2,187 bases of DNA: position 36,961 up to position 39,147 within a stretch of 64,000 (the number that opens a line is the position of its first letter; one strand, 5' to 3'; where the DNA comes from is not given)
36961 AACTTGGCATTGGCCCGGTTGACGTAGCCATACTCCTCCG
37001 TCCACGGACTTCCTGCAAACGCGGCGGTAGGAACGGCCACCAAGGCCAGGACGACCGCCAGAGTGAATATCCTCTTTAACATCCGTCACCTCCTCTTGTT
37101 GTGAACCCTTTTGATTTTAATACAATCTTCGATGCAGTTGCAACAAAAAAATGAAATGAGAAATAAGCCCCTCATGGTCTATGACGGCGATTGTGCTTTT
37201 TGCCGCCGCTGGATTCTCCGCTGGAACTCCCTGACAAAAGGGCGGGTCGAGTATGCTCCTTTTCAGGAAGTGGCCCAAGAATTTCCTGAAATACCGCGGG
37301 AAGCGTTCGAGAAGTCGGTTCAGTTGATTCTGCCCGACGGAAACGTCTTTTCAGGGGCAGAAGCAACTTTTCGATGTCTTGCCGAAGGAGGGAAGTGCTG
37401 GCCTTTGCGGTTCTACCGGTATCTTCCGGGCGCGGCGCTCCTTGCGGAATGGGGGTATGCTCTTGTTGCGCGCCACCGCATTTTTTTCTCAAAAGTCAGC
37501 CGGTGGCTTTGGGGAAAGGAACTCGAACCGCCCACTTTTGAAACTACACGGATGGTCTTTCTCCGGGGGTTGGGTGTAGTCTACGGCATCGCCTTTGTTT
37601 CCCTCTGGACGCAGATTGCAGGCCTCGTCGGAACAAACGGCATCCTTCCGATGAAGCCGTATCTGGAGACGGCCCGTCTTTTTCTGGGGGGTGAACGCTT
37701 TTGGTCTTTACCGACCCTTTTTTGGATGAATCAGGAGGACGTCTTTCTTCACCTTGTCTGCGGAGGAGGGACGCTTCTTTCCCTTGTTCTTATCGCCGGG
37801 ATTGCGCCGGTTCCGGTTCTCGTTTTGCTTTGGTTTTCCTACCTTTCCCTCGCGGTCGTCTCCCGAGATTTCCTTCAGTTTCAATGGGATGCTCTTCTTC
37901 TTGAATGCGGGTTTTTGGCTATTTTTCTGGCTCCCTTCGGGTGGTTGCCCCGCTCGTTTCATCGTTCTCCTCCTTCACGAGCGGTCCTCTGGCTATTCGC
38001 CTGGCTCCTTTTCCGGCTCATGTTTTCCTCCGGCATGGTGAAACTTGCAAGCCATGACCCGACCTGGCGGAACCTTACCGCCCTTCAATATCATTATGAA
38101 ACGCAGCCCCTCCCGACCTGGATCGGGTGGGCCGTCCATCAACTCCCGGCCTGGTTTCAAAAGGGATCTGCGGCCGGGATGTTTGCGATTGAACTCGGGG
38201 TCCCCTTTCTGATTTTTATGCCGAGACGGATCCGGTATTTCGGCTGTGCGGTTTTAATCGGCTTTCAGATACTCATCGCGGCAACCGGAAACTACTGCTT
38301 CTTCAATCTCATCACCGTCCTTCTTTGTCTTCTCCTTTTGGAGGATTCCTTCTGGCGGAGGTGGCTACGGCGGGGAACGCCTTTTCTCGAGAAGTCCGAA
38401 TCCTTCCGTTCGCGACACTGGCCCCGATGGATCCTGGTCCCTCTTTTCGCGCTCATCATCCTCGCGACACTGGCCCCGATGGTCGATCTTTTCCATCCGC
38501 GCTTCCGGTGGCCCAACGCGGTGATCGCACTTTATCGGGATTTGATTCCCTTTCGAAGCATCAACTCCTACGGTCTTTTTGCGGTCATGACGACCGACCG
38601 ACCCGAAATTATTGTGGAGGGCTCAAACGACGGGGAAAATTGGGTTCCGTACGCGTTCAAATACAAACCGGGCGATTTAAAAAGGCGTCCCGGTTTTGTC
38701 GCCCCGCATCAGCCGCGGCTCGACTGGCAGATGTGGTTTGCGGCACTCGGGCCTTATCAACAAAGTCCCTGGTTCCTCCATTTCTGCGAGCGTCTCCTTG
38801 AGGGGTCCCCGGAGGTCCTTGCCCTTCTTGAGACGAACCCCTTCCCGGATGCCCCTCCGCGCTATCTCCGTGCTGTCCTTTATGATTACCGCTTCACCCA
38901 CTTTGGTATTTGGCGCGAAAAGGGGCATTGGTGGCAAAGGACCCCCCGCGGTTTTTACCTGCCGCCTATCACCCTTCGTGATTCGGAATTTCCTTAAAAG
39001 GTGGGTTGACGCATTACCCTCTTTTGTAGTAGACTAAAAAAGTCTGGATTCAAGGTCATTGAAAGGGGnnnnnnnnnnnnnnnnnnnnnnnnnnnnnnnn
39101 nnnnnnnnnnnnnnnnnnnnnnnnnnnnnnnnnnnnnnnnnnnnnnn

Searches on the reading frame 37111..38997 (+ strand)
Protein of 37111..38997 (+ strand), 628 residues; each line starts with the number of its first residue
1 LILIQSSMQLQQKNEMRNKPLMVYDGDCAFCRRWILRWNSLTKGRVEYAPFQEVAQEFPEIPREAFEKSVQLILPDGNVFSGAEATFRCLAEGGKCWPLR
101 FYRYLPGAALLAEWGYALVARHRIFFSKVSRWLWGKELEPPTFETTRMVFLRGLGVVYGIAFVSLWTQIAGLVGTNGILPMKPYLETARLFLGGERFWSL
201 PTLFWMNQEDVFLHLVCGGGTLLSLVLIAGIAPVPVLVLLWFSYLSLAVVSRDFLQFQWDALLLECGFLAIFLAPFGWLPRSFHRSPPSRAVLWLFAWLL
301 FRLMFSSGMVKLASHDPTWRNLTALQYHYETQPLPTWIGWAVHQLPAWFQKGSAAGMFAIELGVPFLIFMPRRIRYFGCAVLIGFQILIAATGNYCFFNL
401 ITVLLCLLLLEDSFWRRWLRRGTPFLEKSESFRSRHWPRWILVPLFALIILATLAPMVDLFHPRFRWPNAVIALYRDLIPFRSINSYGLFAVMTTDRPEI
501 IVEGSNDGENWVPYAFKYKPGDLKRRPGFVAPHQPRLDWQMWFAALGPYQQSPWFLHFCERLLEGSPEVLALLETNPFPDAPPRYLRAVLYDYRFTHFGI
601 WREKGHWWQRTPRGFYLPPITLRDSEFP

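Call 70: search_protein_families(library=pfam, proteins=[window:37111-38997:+], max_evalue=0.00001)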
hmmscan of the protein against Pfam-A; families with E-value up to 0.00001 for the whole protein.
window:37111-38997:+ (628 aa): 3 families
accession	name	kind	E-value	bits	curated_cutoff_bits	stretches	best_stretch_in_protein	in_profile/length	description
PF06762.20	LMF1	-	3.3e-61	206.6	27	1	256-416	2-162/163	Lipase maturation factor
PF25179.1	LMF1_C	-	1.6e-53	180.9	34.2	1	484-618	2-139/139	Lipase maturation factor C-terminal domain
PF04134.17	DCC1-like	-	4.8e-13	50.8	27.8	1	23-125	2-109/113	DCC1-like thiol-disulfide oxidoreductase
